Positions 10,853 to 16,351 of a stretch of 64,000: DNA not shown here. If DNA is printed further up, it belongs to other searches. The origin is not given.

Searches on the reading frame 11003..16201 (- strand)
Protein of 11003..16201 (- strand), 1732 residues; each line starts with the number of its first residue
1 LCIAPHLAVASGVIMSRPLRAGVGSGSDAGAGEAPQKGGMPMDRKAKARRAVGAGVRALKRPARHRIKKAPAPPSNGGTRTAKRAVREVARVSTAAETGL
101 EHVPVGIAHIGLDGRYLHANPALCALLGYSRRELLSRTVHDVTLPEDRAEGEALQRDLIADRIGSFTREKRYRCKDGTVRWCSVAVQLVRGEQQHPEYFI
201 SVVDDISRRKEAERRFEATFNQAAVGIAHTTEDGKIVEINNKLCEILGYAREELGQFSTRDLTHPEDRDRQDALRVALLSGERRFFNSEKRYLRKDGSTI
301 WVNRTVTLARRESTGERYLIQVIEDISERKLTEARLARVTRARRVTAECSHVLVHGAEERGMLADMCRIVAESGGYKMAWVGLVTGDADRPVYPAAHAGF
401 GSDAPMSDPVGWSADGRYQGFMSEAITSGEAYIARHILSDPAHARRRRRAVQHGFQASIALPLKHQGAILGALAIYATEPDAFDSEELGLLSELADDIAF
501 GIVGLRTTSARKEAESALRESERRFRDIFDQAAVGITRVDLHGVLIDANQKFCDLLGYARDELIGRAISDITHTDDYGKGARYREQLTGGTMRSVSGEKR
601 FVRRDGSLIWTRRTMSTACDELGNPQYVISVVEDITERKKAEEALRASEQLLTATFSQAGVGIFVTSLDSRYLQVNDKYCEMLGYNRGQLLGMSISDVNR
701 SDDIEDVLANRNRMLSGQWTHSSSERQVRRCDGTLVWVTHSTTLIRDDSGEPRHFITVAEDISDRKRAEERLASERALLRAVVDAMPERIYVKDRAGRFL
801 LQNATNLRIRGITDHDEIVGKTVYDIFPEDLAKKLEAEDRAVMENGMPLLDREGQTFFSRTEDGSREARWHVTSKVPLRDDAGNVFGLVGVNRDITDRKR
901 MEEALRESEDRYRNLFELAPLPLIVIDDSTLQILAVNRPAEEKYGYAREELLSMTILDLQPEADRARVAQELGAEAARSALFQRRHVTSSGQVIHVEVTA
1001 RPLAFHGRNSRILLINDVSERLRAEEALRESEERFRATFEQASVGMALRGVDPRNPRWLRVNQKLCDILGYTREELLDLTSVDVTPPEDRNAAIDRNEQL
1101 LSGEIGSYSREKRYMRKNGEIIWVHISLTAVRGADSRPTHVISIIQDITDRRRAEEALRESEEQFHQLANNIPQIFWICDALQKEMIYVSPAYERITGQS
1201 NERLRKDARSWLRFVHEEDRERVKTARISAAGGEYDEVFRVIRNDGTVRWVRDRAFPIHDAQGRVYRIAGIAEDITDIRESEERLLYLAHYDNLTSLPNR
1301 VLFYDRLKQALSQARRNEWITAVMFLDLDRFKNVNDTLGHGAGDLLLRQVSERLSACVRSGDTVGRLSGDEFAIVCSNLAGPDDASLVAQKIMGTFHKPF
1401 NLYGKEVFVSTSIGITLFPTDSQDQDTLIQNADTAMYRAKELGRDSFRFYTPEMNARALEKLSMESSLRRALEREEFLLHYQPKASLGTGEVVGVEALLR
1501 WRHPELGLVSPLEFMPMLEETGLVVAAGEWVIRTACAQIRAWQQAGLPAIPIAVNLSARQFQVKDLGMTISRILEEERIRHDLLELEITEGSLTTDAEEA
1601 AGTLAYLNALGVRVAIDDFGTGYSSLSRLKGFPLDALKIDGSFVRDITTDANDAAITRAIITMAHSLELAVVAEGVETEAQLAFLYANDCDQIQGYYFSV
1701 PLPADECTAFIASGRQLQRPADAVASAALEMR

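Call 40: search_protein_families(library=pfam, proteins=[window:11003-16201:-], max_evalue=0.001)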
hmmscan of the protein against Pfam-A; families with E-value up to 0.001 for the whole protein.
window:11003-16201:- (1732 aa): 12 families
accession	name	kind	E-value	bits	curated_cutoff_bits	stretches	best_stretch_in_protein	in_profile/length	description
PF08447.18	PAS_3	-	1.7e-102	336.3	25.6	6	1187-1272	2-89/89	PAS fold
PF13426.13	PAS_9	-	1e-100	331.3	27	7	536-637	4-103/103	PAS domain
PF08448.16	PAS_4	-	6.8e-95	313.2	23.1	8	783-900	1-110/110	PAS fold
PF00989.32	PAS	-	2.7e-93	308.1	22.6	8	99-206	6-113/113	PAS fold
PF00563.25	EAL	-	1.8e-74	250.5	31.3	1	1467-1701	3-236/236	EAL domain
PF13188.13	PAS_8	-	5.8e-57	188.3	21.8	7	523-571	1-50/65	PAS domain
PF00990.26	GGDEF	-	2.6e-48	164.3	23.8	1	1289-1445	1-160/161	Diguanylate cyclase, GGDEF domain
PF13185.12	GAF_2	-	3.8e-16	60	28.6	1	358-502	3-135/136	GAF domain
PF14598.12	PAS_11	-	5.9e-16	58.8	25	0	231-319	9-96/109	PAS domain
PF01590.32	GAF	-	7.5e-12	46.4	22.4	1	385-500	34-131/133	GAF domain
PF12860.13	PAS_7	-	7.9e-07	29.7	27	0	661-770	6-115/115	PAS fold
PF13492.12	GAF_3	-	7.4e-06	26.8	27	1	362-502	5-127/129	GAF domain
